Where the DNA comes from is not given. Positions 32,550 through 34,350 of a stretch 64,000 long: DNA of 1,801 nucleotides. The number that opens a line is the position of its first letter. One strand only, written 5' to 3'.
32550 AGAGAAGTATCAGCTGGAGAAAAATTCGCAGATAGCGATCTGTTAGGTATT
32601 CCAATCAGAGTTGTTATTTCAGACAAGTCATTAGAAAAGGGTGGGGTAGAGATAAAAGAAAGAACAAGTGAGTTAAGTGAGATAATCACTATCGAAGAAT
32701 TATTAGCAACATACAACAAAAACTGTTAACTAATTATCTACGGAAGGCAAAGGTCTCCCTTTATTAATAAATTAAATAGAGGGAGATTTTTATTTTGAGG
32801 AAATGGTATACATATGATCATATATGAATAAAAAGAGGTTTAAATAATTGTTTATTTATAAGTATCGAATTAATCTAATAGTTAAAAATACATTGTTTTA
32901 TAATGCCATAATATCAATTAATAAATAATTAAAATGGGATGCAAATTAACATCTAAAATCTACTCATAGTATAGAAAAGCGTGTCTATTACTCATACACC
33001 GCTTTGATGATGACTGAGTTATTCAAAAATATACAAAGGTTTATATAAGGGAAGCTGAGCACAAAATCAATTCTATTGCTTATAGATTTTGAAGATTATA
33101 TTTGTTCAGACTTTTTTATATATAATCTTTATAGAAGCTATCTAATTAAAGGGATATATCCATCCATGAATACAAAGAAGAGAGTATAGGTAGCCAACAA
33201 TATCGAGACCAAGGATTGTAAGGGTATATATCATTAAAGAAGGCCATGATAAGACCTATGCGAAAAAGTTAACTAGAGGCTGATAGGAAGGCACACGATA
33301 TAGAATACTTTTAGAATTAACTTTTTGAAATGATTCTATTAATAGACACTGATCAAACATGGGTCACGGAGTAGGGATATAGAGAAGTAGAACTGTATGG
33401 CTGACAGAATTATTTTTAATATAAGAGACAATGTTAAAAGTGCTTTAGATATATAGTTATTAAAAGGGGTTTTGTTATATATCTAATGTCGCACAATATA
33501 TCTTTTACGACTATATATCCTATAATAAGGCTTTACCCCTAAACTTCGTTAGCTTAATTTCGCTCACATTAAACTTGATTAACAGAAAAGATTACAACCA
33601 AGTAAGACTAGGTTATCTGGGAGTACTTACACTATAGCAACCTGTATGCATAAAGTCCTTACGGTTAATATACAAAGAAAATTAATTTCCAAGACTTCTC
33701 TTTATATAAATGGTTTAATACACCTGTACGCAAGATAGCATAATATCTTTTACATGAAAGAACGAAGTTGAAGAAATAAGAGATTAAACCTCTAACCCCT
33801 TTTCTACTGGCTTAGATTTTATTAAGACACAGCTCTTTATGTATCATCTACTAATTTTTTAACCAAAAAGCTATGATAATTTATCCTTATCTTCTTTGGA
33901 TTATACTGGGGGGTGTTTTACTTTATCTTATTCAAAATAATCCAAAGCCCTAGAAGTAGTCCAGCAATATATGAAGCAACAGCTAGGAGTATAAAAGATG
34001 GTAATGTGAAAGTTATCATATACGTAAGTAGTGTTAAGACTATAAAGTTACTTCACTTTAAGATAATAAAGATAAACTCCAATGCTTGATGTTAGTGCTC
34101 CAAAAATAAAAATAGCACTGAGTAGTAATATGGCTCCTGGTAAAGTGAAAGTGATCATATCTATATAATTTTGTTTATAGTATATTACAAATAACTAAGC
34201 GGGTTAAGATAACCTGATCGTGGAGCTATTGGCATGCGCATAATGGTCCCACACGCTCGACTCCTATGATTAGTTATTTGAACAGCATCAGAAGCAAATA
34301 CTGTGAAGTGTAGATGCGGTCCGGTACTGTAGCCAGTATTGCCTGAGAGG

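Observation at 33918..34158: Tandem paralogous 33- and 36-aa hydrophobic peptides (MITFTLP...) downstream of the M23 peptidase gene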

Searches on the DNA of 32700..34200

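Call 31: search_rna_families(source=window, start=32700, end=34200, threshold=evalue, max_evalue=10, show_alignments=3)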
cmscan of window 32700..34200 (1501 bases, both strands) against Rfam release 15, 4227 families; matches with E-value up to 10: 3.
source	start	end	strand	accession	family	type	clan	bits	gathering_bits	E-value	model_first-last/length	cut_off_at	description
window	32734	32811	+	RF02445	SpR14_sRNA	Gene; sRNA;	-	26.9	50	0.36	1-80/80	no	Streptococcus sRNA SpR14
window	33894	33971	-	RF01281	snoR35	Gene; snRNA; snoRNA; CD-box;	CL00053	21.4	40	0.099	1-81/81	no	Small nucleolar RNA snoR35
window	33823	33885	-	RF00068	SNORD21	Gene; snRNA; snoRNA; CD-box;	-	18.1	63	5.5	1-95/95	no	Small nucleolar RNA SNORD21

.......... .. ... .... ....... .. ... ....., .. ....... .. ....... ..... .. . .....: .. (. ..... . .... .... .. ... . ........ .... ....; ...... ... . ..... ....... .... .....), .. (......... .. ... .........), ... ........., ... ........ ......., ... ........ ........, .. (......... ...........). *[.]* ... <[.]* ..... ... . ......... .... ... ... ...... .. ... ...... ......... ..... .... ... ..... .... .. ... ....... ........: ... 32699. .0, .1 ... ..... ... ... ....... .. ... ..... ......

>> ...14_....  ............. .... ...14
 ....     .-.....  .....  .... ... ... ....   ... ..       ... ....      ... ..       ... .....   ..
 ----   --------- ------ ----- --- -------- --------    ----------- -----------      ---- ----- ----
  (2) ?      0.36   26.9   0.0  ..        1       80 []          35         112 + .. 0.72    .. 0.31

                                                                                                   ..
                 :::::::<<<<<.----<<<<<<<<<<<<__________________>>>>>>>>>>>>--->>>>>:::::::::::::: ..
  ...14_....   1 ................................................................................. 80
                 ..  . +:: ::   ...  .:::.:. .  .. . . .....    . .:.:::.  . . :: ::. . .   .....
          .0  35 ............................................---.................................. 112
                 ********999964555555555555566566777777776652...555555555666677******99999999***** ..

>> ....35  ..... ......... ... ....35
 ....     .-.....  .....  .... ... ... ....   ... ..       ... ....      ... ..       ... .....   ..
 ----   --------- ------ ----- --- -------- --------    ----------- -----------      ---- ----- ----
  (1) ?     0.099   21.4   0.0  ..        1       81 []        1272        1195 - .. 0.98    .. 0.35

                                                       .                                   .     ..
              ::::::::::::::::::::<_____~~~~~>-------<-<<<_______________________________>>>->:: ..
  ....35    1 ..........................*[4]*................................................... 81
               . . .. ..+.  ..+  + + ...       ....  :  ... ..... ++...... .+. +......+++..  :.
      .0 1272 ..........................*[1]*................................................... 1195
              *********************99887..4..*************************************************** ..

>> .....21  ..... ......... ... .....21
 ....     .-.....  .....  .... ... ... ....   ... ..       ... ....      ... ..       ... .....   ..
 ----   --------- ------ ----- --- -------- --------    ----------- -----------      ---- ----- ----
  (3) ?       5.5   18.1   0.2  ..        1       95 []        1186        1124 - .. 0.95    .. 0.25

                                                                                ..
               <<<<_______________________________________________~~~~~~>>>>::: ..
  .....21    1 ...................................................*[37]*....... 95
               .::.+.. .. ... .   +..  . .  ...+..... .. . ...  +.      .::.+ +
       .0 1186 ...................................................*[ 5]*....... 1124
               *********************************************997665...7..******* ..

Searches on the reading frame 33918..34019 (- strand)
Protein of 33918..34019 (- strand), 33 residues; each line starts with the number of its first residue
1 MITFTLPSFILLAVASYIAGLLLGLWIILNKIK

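Call 10: find_encoding_contigs(protein=window:33918-34019:-, flank=3000)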
Protein window:33918-34019:- (33 aa): no gene with exactly this product is on record in the collection.

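Call 19: search_protein_families(library=pfam, proteins=[window:33918-34019:-], max_evalue=10)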
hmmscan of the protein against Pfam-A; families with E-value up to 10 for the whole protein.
window:33918-34019:- (33 aa): 1 family
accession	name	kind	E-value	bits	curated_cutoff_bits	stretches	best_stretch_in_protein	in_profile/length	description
PF11021.13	DUF2613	-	0.25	11.9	22.1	1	11-28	4-21/55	Protein of unknown function (DUF2613)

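Call 20: search_protein_families(library=ncbifam, proteins=[window:33918-34019:-], max_evalue=10)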
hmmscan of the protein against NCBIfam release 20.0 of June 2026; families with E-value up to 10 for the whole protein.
window:33918-34019:- (33 aa): 1 family
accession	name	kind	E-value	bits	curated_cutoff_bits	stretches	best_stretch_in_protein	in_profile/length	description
NF033158.1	Myrrcad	domain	0.27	10.8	33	2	5-18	12-25/36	MyrrCad domain-containing protein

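Call 34: search_protein_representatives(alignment_id=A3)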
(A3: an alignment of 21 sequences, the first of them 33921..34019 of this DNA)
Query: 21 sequences, 35 profile positions. Proteins with E-value up to 0.001 (for the whole library): 45; up to 1e-10: 2; up to 1e-30: 0. The best 45 are listed.
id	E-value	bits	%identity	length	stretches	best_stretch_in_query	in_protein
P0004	1.4e-11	60.2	-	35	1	1-35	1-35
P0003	9.6e-11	57.5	-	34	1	1-34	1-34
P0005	1.2e-10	57.1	-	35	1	1-35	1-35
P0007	4.3e-10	55.4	-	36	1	1-35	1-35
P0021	1.8e-09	53.4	-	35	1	1-35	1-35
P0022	2.2e-09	53.2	-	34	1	1-33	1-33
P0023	4.6e-09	52.1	-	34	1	3-35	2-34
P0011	7.3e-09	51.5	-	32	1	1-31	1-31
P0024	9.8e-09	51.1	-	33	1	1-32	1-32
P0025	1.1e-08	51.0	-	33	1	1-32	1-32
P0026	2.6e-08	49.7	-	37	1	1-35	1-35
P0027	6.3e-08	48.5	-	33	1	1-32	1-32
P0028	6.5e-08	48.4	-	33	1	1-31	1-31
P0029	6.8e-08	48.4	-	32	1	1-32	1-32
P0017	9.8e-08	47.9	-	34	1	1-34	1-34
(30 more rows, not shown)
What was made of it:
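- There are 45 hits among 1.84 billion representative proteins, all 32-48 aa and all matched across nearly the whole profile (call 34).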

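Call 44: search_solved_structures(query=A1, max_evalue=10)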
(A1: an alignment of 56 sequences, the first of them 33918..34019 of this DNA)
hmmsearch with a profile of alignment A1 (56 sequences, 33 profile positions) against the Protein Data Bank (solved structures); distinct sequences matched with E-value up to 10: 1.
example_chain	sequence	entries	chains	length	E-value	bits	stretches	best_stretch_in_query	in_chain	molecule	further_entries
7blz_K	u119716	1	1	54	2.5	11.5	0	12-26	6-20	PSI-K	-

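Call 45: search_protein_families(library=pfam, alignment_id=A1, max_evalue=1)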
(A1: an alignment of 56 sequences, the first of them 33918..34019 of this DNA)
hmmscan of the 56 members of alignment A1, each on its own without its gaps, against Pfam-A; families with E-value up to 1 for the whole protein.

A. member 1, window:33918-34019:- (33 aa): 1 family
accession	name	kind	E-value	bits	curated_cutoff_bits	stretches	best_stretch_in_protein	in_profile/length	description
PF11021.13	DUF2613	-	0.25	11.9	22.1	1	11-28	4-21/55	Protein of unknown function (DUF2613)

B. families by the number of members that match (of 56 scanned): 27 families (the first 25 are shown)
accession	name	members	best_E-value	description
PF06305.16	LapA_dom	14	0.014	Lipopolysaccharide assembly protein A domain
PF11368.13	DUF3169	12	0.0037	Protein of unknown function (DUF3169)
PF19517.4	DUF6050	10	0.00035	Family of unknown function (DUF6050)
PF13807.11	GNVR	7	0.09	G-rich domain on putative tyrosine kinase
PF07811.17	TadE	6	0.0008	TadE-like protein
PF23906.1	DUF7248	4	0.057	Family of unknown function (DUF7248)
PF15054.11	DUF4535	3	0.11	Domain of unknown function (DUF4535)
PF06912.16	DUF1275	2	0.027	Protein of unknown function (DUF1275)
PF06553.17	BNIP3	2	0.28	BNIP3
PF11772.13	EpuA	1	0.0012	DNA-directed RNA polymerase subunit beta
PF07069.16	PRRSV_2b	1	0.013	Porcine reproductive and respiratory syndrome virus 2b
PF12669.12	FeoB_associated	1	0.02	FeoB-associated Cys-rich membrane protein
PF01944.22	SpoIIM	1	0.033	Stage II sporulation protein M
PF17870.6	Insulin_TMD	1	0.052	Insulin receptor trans-membrane segment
PF24129.1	DUF7396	1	0.13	Family of unknown function (DUF7396)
PF03672.18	UPF0154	1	0.18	Uncharacterised protein family (UPF0154)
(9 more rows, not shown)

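Call 70: predict_structure(alignment_id=A3)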
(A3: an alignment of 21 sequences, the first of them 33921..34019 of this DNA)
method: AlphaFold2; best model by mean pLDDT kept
length: 33 residues; sequences in the alignment: 21
mean_pLDDT: 92.2   pTM: 0.51
mean pLDDT of the five models: 92.2, 92.1, 91.7, 91.0, 89.1
residues with pLDDT >= 90: 27; 70-90: 3; 50-70: 3; < 50: 0
segments of 3 or more residues with pLDDT < 50: none
pLDDT, mean of each block of 10 residues (from residue 1): 85 98 97 83
secondary structure, 60 per line:
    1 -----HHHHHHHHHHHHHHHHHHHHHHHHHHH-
elements in order: H6-32
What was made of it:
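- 33918..34019 (-): pepB: 33-aa single-pass membrane micro-protein, the second-position core paralogue. Carries the GxxxG motif at G20/G24, W26 and a C-terminal NKIK. Helix 6-32 at pLDDT 92 (call 70).
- On Generic small membrane protein (50 aa or less, one TM helix, genuine gene): AlphaFold gives a helix over residues 6-32 at pLDDT 92 (call 70).
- AlphaFold gives one helix over residues 6-32 at pLDDT 92 (call 70).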

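Call 72: search_protein_families(library=phrogs, proteins=[window:33918-34019:-], max_evalue=0.01)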
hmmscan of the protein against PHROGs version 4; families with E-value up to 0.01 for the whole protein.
window:33918-34019:- (33 aa): 0 families
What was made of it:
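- There is no PHROG match (call 72).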
